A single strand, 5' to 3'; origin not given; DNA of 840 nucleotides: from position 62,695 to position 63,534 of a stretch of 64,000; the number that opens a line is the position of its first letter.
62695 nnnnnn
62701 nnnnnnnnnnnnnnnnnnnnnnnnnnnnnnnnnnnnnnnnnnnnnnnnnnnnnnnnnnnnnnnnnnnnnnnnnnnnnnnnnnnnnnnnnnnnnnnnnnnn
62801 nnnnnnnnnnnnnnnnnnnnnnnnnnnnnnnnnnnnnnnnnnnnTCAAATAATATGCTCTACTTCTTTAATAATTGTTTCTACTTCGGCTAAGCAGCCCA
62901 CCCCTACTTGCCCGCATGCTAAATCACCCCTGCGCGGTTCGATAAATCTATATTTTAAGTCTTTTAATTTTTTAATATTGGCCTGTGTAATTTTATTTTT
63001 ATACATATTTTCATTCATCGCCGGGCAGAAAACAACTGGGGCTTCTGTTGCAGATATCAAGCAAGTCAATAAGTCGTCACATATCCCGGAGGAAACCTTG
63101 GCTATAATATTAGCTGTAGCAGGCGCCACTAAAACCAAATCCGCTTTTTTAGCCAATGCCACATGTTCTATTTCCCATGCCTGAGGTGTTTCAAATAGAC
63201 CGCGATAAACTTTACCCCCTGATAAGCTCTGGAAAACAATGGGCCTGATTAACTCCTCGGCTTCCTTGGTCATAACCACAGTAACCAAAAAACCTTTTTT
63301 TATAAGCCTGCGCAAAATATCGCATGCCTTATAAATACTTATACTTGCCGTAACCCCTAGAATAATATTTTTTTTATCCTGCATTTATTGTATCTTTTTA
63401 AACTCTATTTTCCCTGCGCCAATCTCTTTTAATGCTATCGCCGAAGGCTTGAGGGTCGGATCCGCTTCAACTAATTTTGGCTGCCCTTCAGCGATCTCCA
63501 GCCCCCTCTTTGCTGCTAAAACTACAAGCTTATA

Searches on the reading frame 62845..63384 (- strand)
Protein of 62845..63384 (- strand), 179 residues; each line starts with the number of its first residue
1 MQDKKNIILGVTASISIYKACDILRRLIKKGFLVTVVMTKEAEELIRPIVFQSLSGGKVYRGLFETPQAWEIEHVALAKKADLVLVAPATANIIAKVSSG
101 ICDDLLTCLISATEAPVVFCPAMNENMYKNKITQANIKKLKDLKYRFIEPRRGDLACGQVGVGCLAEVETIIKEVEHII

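Call 18: find_encoding_contigs(protein=window:62845-63384:-, flank=2500, max_places=10)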
Protein window:62845-63384:- (179 aa): 8 contigs read that carry it; 5 places shown.
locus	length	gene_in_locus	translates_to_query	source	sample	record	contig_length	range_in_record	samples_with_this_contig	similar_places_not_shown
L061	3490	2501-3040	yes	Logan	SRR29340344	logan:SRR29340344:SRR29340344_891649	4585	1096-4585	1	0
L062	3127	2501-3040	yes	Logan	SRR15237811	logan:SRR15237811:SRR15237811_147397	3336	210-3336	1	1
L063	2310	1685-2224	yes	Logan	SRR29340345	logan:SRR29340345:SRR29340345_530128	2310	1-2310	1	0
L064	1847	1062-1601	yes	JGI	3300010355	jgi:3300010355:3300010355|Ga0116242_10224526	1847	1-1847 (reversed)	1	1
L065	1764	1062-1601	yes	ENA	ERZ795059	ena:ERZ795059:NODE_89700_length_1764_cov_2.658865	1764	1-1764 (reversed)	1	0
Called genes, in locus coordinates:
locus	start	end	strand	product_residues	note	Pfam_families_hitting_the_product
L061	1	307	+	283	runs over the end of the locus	PF02195:ParB_N, PF17762:HTH_ParB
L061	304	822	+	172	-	PF00334:NDK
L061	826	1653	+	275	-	PF03755:YicC-like_N, PF08340:YicC-like_C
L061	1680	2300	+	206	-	PF13555:AAA_29 (faint), PF00625:Guanylate_kin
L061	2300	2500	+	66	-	PF01192:RNA_pol_Rpb6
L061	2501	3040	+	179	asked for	PF02441:Flavoprotein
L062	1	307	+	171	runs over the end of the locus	?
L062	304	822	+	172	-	PF00334:NDK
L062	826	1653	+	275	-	PF03755:YicC-like_N, PF08340:YicC-like_C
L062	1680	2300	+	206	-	PF13555:AAA_29 (faint), PF00625:Guanylate_kin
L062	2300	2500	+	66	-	PF01192:RNA_pol_Rpb6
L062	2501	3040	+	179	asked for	PF02441:Flavoprotein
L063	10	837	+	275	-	PF03755:YicC-like_N, PF08340:YicC-like_C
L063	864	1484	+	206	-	PF13555:AAA_29 (faint), PF00625:Guanylate_kin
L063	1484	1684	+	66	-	PF01192:RNA_pol_Rpb6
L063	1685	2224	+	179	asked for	PF02441:Flavoprotein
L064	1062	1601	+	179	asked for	PF02441:Flavoprotein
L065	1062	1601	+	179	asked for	PF02441:Flavoprotein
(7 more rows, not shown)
